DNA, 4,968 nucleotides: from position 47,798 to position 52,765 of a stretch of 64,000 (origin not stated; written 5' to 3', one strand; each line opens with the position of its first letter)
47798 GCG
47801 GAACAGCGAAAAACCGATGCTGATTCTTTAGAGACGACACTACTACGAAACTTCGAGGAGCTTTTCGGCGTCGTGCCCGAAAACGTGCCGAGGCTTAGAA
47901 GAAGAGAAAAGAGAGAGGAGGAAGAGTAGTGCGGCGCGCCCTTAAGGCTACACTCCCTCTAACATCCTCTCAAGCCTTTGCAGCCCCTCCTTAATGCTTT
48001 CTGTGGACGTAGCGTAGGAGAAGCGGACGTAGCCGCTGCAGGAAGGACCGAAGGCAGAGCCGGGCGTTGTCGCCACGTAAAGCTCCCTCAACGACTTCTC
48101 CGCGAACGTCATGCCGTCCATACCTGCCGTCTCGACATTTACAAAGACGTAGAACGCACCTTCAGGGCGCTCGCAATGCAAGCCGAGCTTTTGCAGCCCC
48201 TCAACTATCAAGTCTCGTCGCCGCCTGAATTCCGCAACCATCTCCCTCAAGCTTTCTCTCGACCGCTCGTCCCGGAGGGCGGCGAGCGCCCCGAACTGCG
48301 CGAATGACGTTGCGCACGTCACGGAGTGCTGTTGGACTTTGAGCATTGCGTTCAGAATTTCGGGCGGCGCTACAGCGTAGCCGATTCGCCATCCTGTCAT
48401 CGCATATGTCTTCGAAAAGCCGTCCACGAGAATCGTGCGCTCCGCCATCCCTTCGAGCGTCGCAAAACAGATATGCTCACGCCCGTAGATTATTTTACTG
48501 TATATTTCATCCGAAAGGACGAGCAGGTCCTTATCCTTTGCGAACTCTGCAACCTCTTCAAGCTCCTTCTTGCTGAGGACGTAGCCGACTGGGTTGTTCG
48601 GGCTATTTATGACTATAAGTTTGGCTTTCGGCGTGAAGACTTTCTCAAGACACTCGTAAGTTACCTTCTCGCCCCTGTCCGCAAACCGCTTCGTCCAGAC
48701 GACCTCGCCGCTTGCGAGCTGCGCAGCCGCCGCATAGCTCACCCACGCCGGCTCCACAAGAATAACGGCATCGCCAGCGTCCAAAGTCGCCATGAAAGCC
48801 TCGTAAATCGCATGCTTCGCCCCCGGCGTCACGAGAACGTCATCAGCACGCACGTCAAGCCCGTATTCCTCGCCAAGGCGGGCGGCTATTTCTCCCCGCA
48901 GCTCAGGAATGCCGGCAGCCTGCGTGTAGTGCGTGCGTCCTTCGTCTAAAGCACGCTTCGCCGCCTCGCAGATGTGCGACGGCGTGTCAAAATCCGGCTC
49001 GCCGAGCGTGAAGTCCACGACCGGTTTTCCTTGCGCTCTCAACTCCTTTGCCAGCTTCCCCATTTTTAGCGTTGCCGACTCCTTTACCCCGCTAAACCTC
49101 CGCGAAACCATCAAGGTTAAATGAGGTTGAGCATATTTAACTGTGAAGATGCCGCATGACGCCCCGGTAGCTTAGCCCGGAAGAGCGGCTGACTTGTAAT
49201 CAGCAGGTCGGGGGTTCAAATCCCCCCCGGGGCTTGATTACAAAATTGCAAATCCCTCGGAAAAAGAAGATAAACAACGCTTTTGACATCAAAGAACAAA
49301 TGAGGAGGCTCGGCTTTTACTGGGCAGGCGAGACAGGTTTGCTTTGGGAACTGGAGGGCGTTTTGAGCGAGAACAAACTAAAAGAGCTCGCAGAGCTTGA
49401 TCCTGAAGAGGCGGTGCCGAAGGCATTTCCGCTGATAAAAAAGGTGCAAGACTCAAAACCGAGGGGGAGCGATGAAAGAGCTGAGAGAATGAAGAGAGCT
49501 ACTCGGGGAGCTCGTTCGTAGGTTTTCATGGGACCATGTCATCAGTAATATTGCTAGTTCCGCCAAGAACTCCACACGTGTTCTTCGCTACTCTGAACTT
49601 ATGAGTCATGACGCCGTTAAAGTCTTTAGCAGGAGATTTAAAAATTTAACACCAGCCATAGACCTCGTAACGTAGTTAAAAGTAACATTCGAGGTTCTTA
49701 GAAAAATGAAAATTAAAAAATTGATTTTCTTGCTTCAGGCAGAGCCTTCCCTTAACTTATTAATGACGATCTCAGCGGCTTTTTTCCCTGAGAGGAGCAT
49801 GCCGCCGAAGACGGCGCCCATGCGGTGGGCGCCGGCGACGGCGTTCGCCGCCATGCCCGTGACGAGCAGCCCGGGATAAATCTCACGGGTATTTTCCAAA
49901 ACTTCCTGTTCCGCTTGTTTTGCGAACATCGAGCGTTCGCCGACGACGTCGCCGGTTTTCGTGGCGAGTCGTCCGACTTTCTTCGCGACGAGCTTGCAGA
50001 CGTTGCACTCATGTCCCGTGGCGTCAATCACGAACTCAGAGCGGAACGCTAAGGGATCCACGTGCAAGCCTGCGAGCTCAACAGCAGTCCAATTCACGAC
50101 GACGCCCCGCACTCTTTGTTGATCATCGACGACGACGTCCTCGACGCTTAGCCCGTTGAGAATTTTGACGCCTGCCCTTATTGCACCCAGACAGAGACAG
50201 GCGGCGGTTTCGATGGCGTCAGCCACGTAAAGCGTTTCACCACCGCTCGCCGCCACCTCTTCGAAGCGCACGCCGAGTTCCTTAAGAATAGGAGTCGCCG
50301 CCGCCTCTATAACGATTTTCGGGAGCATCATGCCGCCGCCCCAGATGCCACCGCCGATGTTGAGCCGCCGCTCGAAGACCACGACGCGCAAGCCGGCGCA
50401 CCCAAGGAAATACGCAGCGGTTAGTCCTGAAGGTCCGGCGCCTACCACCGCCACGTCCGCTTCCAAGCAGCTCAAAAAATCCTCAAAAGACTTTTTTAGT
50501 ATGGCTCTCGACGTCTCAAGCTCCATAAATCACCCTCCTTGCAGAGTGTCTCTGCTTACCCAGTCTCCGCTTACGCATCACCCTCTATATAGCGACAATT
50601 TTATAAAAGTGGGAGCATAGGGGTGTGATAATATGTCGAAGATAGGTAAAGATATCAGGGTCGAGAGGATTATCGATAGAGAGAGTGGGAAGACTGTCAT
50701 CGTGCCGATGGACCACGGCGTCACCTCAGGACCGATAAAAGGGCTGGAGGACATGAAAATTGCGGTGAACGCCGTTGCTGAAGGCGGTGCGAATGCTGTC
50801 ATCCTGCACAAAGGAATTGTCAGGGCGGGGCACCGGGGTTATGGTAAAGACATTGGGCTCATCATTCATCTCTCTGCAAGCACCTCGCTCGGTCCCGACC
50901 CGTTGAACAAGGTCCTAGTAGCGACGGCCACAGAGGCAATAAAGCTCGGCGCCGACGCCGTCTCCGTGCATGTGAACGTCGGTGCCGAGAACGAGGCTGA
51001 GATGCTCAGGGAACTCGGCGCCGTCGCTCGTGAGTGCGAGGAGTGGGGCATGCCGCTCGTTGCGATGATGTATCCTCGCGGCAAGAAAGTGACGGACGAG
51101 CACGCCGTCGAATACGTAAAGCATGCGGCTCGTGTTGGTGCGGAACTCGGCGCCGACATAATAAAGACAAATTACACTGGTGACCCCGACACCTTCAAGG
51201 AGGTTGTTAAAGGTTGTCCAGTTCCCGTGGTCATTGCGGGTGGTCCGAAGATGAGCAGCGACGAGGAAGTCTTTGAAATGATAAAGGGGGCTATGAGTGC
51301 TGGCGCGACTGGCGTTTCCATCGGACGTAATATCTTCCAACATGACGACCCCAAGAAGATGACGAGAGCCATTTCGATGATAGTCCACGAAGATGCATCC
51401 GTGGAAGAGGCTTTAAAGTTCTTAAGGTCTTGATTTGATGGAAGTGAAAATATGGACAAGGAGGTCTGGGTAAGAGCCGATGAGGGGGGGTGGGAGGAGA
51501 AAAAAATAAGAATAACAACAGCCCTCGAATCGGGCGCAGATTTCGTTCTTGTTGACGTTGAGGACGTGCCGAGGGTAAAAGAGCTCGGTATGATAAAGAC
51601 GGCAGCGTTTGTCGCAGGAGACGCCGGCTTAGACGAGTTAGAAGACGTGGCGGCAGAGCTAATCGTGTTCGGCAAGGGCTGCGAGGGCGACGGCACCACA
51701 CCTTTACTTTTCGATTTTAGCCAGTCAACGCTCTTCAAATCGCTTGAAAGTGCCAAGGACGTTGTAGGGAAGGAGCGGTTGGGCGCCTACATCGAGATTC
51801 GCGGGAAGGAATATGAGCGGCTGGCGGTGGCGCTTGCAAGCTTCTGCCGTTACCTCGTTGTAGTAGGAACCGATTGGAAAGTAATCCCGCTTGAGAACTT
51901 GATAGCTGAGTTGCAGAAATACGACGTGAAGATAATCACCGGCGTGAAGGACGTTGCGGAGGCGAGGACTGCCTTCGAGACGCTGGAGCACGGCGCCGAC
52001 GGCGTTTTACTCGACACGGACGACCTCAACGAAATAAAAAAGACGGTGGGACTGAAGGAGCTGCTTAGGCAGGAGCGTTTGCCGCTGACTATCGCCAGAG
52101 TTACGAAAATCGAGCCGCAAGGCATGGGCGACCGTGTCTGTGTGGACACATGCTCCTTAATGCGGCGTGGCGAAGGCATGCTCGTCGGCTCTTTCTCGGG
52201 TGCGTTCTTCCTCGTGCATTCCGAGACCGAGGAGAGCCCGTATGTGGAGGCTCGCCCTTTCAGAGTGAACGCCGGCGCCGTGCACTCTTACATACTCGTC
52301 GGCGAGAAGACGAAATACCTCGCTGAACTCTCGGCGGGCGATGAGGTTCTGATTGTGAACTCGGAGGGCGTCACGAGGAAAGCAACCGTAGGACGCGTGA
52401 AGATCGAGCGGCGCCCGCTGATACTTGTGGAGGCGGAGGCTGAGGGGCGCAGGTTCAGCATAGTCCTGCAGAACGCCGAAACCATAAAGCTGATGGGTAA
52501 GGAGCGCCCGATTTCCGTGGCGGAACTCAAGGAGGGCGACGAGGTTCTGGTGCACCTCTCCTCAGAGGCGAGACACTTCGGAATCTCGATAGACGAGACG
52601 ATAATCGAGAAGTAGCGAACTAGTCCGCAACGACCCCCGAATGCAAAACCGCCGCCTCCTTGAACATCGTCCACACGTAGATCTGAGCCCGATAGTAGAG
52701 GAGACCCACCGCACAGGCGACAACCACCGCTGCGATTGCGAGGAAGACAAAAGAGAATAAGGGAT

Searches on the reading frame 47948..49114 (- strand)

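Call 45: search_protein_families(library=pfam, proteins=[window:47948-49114:-], max_evalue=0.0001)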
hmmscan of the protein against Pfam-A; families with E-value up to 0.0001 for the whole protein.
window:47948-49114:- (388 aa): 1 family
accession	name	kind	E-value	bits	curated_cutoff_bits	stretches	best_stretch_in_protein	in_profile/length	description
PF00155.27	Aminotran_1_2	-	5.1e-70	236.9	19.7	1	31-381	2-361/361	Aminotransferase class I and II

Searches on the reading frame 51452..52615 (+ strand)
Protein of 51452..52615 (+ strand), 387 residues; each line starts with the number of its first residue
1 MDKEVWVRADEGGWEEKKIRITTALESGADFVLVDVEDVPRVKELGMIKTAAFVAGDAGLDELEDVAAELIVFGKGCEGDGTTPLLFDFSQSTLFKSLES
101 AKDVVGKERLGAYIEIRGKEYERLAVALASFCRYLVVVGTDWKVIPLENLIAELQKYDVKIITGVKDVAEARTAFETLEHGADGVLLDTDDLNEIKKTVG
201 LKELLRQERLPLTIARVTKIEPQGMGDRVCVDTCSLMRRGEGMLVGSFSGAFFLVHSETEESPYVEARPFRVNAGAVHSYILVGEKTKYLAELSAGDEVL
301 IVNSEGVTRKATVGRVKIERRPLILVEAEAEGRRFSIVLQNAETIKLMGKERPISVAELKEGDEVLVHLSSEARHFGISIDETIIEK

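Call 45: search_protein_families(library=pfam, proteins=[window:51452-52615:+], max_evalue=0.0001)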
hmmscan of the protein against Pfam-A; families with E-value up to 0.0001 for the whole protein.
window:51452-52615:+ (387 aa): 1 family
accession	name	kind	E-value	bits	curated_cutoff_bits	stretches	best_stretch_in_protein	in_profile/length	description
PF01959.21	DHQS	-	5.8e-138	459.9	22.2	1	3-387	1-344/344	3-dehydroquinate synthase II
